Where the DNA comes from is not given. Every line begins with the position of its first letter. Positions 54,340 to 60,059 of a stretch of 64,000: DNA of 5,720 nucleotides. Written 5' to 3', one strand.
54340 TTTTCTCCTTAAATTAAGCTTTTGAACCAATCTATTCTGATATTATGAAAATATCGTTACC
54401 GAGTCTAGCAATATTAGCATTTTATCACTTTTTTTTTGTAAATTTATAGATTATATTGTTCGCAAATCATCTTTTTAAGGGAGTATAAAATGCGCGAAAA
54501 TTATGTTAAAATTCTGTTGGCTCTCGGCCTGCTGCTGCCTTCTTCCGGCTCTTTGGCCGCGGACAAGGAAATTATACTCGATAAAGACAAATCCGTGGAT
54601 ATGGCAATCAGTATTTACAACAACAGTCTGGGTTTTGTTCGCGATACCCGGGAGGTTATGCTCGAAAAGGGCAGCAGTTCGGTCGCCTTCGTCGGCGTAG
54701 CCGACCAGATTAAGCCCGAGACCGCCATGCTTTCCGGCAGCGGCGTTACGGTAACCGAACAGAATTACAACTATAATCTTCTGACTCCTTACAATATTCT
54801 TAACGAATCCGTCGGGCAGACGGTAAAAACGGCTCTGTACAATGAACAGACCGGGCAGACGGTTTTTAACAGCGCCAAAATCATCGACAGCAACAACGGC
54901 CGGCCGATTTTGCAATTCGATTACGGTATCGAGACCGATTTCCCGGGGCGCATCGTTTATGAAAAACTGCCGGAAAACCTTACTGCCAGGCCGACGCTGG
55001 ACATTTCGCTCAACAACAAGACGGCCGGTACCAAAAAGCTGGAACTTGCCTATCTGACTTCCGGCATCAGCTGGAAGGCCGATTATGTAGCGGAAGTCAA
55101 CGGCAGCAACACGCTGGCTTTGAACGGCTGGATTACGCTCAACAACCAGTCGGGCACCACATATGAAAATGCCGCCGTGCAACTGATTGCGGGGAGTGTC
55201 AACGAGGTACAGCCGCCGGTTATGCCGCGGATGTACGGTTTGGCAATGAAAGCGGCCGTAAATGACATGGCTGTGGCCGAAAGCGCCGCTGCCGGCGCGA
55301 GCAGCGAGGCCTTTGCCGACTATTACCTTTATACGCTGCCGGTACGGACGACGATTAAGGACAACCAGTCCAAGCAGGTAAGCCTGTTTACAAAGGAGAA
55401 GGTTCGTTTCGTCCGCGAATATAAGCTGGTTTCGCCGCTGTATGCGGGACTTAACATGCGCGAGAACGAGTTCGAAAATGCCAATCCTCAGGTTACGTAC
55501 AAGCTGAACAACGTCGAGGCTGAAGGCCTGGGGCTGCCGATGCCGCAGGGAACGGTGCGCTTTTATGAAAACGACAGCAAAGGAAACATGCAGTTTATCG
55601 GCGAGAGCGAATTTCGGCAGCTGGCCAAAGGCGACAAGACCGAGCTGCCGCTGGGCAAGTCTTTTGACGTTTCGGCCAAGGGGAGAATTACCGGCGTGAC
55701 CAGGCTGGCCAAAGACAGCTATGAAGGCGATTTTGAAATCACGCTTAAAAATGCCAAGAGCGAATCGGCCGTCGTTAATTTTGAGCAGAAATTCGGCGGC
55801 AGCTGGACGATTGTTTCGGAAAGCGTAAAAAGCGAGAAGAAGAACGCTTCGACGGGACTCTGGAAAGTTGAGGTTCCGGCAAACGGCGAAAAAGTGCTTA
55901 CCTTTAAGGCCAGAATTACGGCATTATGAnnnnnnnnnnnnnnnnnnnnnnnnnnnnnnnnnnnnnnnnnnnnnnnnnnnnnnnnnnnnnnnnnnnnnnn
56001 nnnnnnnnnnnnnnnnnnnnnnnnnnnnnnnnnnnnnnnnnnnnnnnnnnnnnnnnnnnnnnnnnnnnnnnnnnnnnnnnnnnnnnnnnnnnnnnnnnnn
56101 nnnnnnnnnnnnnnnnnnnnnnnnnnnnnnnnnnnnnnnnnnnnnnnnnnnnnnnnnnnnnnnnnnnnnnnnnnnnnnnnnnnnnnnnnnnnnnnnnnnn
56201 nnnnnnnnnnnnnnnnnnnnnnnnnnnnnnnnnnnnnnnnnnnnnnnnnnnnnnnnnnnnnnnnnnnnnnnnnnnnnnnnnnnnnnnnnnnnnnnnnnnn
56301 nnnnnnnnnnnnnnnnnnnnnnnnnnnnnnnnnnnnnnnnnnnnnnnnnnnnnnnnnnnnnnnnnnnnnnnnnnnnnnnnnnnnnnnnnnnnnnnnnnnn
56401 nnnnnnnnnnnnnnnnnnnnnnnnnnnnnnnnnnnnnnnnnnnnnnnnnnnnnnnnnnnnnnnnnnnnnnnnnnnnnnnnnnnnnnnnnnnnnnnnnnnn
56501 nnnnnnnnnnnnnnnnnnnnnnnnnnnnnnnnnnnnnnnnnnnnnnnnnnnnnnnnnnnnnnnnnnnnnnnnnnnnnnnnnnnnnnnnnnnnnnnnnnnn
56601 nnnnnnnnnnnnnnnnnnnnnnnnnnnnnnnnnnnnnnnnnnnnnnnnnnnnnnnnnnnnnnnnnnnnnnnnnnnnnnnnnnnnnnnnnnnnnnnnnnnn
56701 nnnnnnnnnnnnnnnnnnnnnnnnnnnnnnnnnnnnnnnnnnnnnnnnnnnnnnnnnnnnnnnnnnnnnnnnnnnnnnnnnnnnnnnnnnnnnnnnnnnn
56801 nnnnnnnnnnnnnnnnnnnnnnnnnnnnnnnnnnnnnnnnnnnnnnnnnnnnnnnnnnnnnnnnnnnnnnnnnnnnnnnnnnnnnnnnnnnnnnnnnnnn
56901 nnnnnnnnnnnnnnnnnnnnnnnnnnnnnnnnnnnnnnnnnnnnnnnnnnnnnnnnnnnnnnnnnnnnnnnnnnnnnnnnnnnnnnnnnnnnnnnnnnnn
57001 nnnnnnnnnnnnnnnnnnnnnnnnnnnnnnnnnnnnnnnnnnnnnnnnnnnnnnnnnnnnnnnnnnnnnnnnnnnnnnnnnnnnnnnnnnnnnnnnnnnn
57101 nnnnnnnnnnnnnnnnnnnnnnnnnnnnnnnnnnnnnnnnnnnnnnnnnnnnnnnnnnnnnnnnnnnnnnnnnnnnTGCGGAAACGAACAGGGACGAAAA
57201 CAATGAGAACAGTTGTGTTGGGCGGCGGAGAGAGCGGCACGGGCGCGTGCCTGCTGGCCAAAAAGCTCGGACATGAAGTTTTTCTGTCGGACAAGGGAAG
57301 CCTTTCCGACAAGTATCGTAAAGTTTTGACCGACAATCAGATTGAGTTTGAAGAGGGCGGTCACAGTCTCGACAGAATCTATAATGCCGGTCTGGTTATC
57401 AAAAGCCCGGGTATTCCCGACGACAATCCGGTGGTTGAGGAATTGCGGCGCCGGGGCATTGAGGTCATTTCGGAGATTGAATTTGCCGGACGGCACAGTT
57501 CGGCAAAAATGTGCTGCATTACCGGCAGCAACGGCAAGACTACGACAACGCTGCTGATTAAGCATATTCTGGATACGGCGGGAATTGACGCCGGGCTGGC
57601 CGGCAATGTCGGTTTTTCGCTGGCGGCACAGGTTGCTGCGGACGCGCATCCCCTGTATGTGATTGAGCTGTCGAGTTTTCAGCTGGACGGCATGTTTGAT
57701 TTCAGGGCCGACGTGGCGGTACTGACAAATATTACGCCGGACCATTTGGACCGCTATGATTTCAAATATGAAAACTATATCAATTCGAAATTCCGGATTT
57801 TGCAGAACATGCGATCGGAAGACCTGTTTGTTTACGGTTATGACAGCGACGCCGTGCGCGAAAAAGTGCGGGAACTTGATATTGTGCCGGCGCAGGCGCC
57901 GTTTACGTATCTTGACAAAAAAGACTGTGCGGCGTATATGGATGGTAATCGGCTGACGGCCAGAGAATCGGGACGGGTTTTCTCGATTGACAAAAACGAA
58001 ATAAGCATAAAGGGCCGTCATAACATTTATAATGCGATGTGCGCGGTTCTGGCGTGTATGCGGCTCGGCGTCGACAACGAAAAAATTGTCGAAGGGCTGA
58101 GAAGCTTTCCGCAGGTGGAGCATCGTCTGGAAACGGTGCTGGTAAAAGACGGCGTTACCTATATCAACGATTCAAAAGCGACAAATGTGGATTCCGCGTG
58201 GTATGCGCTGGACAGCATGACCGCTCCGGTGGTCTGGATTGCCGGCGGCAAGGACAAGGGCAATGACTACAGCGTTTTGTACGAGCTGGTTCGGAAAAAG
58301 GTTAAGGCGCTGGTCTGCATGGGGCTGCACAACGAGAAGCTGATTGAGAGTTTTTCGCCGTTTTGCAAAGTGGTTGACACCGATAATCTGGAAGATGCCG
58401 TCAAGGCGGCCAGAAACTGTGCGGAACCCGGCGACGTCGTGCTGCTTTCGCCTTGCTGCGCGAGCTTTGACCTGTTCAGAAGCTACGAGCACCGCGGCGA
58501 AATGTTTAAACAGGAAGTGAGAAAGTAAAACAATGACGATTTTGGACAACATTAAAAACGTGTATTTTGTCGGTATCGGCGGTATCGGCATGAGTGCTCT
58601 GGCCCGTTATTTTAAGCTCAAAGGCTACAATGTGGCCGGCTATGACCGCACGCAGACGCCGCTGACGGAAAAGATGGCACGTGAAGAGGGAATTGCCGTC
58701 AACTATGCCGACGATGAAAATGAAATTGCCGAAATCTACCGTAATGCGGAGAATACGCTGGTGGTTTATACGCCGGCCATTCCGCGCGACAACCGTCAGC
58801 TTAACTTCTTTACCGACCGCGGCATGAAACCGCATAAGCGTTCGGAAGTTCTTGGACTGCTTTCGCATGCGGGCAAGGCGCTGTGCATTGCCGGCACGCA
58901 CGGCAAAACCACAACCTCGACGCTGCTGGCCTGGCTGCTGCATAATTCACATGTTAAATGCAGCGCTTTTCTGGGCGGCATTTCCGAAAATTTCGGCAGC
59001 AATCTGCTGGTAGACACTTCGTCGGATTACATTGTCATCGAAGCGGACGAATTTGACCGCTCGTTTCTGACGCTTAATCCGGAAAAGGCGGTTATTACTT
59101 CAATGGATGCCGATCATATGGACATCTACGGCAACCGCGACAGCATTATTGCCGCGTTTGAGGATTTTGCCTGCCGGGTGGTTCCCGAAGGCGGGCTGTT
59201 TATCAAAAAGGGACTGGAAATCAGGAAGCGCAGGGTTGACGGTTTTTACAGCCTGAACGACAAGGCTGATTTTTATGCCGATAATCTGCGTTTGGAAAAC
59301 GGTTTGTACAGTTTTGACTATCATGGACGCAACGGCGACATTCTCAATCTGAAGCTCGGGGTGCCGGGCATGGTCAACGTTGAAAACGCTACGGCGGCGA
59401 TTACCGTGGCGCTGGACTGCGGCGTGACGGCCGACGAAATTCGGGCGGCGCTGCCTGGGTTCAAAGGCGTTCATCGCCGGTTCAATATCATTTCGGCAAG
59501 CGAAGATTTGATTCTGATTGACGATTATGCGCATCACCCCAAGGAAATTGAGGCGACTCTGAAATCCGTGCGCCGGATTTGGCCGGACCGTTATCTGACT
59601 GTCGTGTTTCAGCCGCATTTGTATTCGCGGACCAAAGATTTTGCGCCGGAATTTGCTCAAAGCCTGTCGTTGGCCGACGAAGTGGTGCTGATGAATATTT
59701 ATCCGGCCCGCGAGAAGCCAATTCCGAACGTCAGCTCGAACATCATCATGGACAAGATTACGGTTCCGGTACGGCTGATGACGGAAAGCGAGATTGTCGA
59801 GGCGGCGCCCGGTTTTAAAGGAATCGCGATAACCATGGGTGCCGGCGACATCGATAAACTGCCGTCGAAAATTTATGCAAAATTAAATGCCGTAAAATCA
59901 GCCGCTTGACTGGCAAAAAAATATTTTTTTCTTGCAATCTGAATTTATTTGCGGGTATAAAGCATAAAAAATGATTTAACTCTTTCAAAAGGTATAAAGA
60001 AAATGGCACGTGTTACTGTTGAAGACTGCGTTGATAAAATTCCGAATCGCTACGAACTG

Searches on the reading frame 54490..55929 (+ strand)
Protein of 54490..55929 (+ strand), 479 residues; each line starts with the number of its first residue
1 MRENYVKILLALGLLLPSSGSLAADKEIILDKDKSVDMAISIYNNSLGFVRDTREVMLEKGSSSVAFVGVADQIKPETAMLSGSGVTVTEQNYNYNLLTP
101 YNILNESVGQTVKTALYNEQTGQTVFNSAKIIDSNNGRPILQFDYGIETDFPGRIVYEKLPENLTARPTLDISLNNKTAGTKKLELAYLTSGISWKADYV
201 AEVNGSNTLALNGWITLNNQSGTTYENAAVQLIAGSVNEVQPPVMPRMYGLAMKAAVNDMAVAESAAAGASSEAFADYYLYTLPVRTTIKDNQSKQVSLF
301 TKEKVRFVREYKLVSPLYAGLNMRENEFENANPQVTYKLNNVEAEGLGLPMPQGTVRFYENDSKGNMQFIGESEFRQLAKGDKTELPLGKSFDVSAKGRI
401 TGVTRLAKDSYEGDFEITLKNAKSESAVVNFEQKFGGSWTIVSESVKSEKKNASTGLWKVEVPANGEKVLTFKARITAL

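Call 55: search_protein_families(library=pfam, proteins=[window:54490-55929:+], max_evalue=0.0001)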
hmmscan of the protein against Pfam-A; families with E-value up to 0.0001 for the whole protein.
window:54490-55929:+ (479 aa): 1 family
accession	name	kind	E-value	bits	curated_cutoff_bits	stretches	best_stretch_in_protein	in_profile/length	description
PF13598.12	DUF4139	-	1.5e-06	28.5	31.8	1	184-477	1-202/205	Domain of unknown function (DUF4139)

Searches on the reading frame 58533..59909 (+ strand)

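Call 55: search_protein_families(library=pfam, proteins=[window:58533-59909:+], max_evalue=0.0001)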
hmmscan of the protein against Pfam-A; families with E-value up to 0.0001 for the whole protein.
window:58533-59909:+ (458 aa): 3 families
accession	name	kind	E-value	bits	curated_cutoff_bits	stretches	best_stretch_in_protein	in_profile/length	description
PF08245.18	Mur_ligase_M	-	6.4e-21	75.7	24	1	119-293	1-200/200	Mur ligase middle domain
PF01225.30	Mur_ligase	-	7.6e-17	61.9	21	1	10-112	2-92/95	Mur ligase family, catalytic domain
PF02875.26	Mur_ligase_C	-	3.9e-15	57.3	28.4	1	315-410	1-92/127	Mur ligase, glutamate ligase domain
